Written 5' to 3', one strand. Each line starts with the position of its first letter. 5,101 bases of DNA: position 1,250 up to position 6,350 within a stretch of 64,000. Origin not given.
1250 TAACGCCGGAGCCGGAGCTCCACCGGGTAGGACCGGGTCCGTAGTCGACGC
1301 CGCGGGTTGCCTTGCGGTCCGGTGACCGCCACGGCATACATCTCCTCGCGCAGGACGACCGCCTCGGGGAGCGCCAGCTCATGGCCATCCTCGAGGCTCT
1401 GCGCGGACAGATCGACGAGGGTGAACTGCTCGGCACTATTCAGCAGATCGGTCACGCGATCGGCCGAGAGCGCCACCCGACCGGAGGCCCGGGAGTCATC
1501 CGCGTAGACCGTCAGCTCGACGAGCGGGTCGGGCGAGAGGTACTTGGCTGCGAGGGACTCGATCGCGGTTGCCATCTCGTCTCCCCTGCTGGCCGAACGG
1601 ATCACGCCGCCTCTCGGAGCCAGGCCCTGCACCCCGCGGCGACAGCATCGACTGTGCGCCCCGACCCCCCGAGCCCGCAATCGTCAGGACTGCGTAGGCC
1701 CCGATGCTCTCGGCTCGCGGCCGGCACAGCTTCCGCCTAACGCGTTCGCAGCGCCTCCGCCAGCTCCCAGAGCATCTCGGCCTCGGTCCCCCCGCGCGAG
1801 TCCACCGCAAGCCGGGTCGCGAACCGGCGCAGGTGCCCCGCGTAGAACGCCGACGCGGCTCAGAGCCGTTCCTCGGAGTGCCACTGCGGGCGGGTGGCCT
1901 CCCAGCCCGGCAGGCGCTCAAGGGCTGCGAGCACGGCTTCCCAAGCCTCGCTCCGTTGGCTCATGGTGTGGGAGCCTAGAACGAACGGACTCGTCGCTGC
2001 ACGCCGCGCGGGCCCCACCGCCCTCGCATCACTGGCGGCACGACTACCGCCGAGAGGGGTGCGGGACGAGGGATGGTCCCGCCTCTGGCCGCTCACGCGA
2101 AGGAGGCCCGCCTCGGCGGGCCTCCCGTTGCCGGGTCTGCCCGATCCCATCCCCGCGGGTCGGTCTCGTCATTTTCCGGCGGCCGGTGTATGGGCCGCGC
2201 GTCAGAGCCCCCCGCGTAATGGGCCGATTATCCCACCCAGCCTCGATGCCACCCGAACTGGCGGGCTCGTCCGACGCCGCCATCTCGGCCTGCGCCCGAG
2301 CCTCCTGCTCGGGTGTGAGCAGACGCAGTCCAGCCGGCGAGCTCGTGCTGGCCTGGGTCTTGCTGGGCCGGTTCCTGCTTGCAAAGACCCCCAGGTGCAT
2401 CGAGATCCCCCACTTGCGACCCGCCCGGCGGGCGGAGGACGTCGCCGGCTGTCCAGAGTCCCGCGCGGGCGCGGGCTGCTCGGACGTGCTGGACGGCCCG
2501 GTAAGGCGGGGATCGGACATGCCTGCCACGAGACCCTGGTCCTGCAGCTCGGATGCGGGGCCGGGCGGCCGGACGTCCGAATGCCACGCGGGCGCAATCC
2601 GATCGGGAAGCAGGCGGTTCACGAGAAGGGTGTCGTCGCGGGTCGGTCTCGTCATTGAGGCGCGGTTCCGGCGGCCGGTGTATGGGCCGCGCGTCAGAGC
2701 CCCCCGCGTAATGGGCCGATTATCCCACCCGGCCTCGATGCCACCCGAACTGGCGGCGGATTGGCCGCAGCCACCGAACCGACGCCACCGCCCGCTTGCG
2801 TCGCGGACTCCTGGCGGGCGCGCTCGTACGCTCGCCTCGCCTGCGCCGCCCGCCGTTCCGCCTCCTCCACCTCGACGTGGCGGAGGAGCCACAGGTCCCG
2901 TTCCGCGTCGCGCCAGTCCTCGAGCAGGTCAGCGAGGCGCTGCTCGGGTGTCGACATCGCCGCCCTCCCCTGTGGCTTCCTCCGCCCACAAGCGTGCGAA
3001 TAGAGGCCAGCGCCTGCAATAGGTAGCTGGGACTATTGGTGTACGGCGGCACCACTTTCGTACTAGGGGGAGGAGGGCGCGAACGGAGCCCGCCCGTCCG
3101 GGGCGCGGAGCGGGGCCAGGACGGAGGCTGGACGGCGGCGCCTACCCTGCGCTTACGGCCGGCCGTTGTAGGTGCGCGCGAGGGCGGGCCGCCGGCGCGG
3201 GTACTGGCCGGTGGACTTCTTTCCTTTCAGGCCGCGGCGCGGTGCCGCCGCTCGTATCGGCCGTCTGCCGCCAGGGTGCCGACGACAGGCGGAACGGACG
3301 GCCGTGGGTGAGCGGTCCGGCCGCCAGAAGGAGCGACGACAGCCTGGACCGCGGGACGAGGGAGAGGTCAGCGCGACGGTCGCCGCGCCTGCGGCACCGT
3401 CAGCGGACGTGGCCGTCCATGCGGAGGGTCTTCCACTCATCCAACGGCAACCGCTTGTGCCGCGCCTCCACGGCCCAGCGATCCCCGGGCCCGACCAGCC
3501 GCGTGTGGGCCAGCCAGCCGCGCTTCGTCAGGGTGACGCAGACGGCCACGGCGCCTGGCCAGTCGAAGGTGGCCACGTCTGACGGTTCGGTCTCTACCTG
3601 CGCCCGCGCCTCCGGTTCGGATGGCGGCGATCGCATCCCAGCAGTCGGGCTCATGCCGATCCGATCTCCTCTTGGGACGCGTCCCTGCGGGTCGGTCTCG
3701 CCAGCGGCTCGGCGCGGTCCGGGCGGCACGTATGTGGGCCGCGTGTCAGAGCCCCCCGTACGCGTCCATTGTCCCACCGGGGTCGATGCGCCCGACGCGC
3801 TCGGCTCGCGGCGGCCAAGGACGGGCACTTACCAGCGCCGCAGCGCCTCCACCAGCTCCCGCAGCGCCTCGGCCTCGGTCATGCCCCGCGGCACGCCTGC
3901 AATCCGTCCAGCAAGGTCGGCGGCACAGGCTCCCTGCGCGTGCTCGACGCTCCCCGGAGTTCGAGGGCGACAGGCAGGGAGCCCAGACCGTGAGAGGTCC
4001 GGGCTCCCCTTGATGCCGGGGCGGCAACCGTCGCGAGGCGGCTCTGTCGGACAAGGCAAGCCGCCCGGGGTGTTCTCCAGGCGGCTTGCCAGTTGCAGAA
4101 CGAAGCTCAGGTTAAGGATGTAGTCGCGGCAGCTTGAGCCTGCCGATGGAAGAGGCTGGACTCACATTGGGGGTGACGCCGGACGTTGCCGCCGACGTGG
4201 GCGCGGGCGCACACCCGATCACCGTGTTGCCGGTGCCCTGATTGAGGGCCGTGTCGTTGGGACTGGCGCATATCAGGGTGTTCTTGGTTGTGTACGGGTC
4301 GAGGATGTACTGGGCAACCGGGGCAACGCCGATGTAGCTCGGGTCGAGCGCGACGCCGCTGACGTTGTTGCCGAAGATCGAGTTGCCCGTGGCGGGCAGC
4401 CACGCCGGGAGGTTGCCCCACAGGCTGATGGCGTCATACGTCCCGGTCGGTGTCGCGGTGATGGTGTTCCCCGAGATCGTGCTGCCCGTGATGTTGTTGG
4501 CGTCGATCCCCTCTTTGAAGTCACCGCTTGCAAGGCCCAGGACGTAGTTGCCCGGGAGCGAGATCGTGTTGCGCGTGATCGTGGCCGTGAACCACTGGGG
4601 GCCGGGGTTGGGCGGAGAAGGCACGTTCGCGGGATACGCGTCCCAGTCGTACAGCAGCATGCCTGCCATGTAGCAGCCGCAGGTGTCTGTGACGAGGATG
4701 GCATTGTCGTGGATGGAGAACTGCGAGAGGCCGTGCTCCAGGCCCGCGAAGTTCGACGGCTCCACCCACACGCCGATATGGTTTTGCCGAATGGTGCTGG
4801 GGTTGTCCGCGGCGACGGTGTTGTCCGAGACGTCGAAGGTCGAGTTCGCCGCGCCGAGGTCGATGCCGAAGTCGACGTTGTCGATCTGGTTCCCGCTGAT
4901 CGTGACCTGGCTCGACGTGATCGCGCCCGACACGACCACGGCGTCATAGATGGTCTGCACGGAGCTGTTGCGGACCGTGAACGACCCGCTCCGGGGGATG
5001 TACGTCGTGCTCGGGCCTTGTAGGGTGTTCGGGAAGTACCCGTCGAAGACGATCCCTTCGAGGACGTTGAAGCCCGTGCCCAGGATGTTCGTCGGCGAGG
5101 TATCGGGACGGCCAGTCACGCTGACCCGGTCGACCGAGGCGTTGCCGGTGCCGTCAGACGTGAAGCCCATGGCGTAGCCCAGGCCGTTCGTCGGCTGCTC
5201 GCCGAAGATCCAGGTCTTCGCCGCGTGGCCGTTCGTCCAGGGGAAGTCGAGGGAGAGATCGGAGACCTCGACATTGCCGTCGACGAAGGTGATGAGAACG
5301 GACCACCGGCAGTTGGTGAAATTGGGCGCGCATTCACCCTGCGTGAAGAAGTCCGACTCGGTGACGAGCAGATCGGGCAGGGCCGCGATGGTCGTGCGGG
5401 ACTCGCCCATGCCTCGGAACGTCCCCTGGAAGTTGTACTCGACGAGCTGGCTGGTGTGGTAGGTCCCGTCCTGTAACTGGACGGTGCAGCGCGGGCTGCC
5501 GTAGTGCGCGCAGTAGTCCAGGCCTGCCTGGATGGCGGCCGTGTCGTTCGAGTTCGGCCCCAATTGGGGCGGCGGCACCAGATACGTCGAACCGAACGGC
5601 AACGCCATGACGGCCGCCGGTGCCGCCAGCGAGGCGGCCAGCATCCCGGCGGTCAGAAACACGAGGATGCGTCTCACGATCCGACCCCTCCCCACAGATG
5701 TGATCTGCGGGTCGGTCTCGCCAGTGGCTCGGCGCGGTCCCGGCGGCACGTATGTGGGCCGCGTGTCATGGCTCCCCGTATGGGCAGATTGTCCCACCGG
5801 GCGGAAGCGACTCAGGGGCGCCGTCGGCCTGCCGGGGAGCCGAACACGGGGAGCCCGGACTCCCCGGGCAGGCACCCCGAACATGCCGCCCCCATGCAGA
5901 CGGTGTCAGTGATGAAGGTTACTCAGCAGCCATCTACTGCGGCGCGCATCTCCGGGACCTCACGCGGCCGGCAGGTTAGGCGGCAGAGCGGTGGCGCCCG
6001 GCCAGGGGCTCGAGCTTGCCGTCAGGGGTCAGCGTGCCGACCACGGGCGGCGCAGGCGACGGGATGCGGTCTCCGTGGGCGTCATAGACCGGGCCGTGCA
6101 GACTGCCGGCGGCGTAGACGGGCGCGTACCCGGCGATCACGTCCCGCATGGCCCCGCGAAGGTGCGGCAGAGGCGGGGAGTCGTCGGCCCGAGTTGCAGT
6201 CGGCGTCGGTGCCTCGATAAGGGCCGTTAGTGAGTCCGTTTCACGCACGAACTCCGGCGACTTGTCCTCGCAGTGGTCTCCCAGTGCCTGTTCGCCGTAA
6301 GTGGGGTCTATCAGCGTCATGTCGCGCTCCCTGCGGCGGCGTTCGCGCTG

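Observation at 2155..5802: Multi-copy ~100-120 nt promoter/5'-leader cassette preceding island cargo genes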

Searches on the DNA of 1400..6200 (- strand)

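Call 5: search_rna_families(source=window, start=1400, end=6200, threshold=evalue, max_evalue=10, show_alignments=4)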
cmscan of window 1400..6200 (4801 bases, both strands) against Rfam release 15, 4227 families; matches with E-value up to 10: 7.
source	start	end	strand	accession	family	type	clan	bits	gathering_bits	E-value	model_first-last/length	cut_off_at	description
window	5701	5785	-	RF03169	c-di-GMP-II-GAG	Cis-reg; riboswitch;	CL00127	58.3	40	4.3e-10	1-86/86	no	c-di-GMP-II-GAG riboswitch aptamer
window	3681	3765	-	RF03169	c-di-GMP-II-GAG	Cis-reg; riboswitch;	CL00127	56.2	40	1.5e-09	1-86/86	no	c-di-GMP-II-GAG riboswitch aptamer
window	2632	2713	-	RF03169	c-di-GMP-II-GAG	Cis-reg; riboswitch;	CL00127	42.9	40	3.6e-06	1-86/86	no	c-di-GMP-II-GAG riboswitch aptamer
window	2149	2221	-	RF03169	c-di-GMP-II-GAG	Cis-reg; riboswitch;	CL00127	27.5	40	0.031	1-86/86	no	c-di-GMP-II-GAG riboswitch aptamer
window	3229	3253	-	RF02468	Ms_IGR-4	Gene; sRNA;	-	24.3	55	0.41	1-38/38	no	Mycobacterium sRNA Ms_IGR-4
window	3223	3270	-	RF03006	M23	Gene; sRNA;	-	19.5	41.2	3.2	1-53/53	no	M23 RNA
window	4174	4253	-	RF00233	Tymo_tRNA-like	Cis-reg;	-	17.9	40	2.2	1-84/84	no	Tymovirus/Pomovirus/Furovirus tRNA-like 3' UTR element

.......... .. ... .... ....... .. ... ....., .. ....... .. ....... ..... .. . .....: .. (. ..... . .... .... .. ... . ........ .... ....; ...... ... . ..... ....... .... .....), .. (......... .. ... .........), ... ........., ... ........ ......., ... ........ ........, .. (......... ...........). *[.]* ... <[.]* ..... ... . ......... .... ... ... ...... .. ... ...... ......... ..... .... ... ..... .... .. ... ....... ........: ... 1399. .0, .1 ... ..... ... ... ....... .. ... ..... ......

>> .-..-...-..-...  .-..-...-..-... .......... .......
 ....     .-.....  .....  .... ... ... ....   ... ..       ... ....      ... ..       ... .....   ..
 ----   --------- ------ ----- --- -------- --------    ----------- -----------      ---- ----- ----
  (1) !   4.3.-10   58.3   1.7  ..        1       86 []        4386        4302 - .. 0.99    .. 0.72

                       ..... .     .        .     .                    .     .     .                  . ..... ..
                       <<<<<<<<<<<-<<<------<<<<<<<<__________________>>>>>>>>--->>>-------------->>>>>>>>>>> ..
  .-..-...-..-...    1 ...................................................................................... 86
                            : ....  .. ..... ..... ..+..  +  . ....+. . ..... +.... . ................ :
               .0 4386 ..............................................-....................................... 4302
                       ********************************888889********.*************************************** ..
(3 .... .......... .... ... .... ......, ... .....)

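Call 57: build_rna_model(alignment_id=A1, structure=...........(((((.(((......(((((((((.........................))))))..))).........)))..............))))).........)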
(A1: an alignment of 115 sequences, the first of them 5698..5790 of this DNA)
Model R1 built from alignment A1 (115 sequences, 111 columns); structure: as given.
model positions 93; base pairs 17; branch points 0; effective number of sequences 1.91; information 0.613 bits per position. Calibrated on 0.2 Mb of random sequence (short: E-values are rough).
structure used (alignment columns):
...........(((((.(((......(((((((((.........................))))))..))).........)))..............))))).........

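Call 58: search_with_rna_model(model_id=R1, source=window, filters=off, max_evalue=10, show_alignments=6)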
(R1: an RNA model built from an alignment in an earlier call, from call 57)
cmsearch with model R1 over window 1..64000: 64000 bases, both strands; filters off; matches with E-value up to 10: 99.
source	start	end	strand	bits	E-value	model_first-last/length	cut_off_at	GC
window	5698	5790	-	85.2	1e-20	1-93/93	no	0.68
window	3678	3770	-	81.8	8.5e-20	1-93/93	no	0.75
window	2629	2718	-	63.4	8e-15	1-93/93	no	0.73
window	2146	2226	-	37.1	1e-07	1-93/93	no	0.73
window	27957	28006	+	16.1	0.051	18-71/93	no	0.76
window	36404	36469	-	14.2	0.17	1-93/93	no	0.68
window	23105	23185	+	13.7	0.23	1-93/93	no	0.73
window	16652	16724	-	13.7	0.24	1-93/93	no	0.68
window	55291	55370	-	13.6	0.25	1-93/93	no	0.7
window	24732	24799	-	13.4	0.29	1-93/93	no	0.72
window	49064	49145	-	13.2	0.32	1-93/93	no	0.73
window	31117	31213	-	13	0.35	1-93/93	no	0.71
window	9490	9529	-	12.6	0.45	1-93/93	no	0.8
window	47527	47606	-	12.6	0.47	1-93/93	no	0.71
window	57409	57494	-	12.5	0.48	1-93/93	no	0.76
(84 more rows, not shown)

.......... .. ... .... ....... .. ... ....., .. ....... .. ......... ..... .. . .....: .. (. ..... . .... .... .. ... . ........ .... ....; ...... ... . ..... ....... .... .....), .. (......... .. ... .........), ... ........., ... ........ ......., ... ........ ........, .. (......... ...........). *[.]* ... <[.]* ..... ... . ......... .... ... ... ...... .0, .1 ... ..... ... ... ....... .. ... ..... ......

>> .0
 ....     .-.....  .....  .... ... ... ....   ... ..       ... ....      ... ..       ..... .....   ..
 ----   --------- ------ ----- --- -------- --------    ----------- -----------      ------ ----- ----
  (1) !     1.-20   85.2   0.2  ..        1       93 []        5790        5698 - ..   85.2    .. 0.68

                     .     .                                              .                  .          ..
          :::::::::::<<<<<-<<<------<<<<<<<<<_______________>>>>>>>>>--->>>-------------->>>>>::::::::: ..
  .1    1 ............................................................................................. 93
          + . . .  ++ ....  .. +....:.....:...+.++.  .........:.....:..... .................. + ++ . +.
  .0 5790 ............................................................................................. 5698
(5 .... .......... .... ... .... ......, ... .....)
